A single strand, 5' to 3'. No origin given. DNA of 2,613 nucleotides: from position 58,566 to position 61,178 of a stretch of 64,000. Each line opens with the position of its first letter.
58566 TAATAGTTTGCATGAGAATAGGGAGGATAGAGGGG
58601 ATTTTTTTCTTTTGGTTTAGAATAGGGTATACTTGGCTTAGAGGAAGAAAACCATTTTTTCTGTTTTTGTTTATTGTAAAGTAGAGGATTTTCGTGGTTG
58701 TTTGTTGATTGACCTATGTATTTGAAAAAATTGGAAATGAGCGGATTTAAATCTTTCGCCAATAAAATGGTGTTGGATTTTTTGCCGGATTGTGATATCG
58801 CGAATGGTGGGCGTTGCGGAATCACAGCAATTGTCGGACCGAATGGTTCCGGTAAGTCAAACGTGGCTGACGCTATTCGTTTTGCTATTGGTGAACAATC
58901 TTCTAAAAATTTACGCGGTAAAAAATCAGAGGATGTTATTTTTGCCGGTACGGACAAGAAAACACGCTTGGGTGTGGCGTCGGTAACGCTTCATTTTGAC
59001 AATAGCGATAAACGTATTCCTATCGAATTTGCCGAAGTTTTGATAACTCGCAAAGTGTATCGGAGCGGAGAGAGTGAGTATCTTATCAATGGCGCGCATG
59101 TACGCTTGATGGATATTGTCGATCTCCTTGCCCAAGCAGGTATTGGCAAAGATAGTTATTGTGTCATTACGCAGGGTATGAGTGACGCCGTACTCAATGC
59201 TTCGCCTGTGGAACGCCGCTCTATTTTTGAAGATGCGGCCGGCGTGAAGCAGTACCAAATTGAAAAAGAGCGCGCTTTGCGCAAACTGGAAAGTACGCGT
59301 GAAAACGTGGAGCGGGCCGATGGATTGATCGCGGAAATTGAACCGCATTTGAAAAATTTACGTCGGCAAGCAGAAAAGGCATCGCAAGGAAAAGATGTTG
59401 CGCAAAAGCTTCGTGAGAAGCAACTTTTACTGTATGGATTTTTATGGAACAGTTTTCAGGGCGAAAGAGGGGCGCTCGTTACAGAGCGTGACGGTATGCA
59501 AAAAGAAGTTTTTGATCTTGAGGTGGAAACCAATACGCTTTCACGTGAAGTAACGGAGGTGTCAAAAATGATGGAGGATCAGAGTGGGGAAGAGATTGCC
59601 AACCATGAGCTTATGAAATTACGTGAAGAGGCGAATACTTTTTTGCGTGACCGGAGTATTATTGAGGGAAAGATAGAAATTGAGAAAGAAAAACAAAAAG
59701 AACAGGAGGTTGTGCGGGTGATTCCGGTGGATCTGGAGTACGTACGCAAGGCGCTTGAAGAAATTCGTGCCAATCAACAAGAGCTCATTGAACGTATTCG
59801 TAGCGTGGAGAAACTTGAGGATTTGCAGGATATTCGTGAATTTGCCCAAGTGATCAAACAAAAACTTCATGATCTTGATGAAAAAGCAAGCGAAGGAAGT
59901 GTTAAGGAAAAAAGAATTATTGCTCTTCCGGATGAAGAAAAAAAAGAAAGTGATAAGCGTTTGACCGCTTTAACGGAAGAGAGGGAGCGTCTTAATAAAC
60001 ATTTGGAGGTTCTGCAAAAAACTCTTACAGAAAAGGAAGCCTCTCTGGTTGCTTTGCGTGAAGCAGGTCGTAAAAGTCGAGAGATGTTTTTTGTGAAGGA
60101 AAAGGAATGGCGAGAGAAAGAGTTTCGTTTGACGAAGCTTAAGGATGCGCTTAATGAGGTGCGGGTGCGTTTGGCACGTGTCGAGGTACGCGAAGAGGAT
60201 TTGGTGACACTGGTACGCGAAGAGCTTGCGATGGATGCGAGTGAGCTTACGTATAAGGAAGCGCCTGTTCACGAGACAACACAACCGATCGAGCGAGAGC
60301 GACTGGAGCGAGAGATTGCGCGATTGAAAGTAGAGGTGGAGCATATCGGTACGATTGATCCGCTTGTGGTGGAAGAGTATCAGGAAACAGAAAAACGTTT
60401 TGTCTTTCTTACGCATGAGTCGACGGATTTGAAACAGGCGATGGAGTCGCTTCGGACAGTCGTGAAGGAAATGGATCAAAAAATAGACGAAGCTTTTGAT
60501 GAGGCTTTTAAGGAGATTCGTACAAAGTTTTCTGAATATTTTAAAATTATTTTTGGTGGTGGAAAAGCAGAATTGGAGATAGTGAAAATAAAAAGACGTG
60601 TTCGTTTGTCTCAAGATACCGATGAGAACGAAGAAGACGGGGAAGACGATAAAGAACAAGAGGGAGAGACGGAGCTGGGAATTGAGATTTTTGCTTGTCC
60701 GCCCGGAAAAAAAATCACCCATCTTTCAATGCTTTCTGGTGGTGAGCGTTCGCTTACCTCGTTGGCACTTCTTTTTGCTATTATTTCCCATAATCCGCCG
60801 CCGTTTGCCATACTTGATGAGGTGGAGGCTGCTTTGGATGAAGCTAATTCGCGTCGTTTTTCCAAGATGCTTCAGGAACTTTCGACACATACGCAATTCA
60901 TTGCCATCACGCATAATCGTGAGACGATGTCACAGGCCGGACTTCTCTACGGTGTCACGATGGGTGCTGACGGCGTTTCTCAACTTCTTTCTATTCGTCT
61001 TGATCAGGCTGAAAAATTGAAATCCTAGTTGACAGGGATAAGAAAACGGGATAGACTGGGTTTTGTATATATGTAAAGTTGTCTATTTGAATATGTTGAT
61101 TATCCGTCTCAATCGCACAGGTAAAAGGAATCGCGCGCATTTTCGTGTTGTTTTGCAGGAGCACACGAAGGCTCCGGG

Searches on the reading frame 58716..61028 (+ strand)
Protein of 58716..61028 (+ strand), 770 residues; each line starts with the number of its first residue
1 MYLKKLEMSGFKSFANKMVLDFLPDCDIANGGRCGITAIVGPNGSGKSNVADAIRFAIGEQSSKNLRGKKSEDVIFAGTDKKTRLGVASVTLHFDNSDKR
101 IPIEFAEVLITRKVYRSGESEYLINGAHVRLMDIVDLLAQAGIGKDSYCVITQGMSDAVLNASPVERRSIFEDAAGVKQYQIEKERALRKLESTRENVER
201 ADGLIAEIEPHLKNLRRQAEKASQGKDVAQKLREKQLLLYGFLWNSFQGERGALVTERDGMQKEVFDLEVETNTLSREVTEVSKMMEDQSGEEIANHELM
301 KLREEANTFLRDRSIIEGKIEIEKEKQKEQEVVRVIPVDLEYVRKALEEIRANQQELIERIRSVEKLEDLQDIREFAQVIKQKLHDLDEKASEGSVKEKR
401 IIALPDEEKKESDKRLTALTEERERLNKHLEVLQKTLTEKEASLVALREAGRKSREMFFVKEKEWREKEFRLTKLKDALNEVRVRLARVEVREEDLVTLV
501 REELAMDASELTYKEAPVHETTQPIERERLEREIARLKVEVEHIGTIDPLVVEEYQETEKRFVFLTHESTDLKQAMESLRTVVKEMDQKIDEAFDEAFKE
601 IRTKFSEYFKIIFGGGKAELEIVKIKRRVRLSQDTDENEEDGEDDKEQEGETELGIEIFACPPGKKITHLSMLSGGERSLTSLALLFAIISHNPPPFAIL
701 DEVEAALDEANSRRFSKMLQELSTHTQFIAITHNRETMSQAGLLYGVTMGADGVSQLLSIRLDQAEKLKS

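Call 30: search_protein_families(library=pfam, proteins=[window:58716-61028:+], max_evalue=0.001)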
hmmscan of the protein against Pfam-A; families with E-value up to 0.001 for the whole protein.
window:58716-61028:+ (770 aa): 6 families
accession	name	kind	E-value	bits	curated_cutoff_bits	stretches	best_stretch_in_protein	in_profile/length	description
PF02463.25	SMC_N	-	2.6e-67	226.9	40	1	2-755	1-219/220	RecF/RecN/SMC N terminal domain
PF13304.12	AAA_21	-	5.4e-15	56.7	27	2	36-108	1-63/304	AAA domain, putative AbiEii toxin, Type IV TA system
PF13175.12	AAA_15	-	4.5e-13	50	32.1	1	1-734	1-370/374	AAA ATPase domain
PF13476.12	AAA_23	-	2.8e-12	48.1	27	1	5-431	1-201/201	AAA domain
PF00005.33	ABC_tran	-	1.2e-05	26.4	25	0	36-78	13-52/137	ABC transporter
PF13555.12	AAA_29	-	0.00096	19.3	27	0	35-56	23-44/61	P-loop containing region of AAA domain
